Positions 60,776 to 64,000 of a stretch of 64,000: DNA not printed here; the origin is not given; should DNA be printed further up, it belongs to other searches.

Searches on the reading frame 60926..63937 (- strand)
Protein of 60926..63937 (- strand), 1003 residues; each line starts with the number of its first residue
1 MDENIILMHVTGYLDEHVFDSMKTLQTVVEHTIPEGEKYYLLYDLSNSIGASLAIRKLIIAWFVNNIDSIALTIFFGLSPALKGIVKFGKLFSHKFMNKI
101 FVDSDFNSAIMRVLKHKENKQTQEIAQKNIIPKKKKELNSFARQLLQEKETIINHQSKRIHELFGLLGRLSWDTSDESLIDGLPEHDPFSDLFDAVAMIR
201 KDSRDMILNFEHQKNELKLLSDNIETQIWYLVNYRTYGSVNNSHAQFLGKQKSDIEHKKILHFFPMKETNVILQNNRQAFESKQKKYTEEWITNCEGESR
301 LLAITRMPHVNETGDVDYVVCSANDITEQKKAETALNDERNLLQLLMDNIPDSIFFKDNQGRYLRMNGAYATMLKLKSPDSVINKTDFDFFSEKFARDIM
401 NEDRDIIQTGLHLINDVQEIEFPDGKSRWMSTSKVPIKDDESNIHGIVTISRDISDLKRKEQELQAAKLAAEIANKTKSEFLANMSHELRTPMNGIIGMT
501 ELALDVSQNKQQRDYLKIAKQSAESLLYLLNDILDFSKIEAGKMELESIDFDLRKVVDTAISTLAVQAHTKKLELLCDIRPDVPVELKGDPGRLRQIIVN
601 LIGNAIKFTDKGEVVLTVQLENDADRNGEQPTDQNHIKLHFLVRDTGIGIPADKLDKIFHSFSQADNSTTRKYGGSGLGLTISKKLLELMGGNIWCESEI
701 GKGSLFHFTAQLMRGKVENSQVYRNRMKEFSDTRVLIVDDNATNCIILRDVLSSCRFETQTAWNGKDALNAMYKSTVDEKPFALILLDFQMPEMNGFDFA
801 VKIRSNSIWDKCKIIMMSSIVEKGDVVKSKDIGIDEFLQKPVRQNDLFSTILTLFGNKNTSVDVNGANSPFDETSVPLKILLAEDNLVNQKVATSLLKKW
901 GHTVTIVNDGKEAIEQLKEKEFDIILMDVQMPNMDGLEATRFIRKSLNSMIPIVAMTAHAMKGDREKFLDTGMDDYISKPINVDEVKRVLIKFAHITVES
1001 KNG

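Call 20: search_protein_families(library=pfam, proteins=[window:60926-63937:-], max_evalue=0.0001)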
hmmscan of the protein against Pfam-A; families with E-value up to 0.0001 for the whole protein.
window:60926-63937:- (1003 aa): 8 families
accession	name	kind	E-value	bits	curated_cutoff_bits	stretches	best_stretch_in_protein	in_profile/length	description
PF00072.30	Response_reg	-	9.9e-50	167.8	30.2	2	880-988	1-108/111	Response regulator receiver domain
PF02518.31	HATPase_c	-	4.3e-28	98.4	26.4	1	589-711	1-108/111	Histidine kinase-, DNA gyrase B-, and HSP90-like ATPase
PF00512.31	HisKA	-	2.3e-22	79.2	26.9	1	478-542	2-66/66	His Kinase A (phospho-acceptor) domain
PF08448.16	PAS_4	-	8.4e-22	77.9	23.1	1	348-459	2-110/110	PAS fold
PF13426.13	PAS_9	-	8.2e-15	55.4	27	2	351-456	1-103/103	PAS domain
PF00989.32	PAS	-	1.2e-14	54.7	22.6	1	343-454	3-113/113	PAS fold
PF13188.13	PAS_8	-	2.1e-05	24.7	21.8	0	342-393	2-52/65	PAS domain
PF23198.2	PDE8A_N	-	2.8e-05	24.5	29.6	1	878-1001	10-139/147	PDE8A-like, N-terminal domain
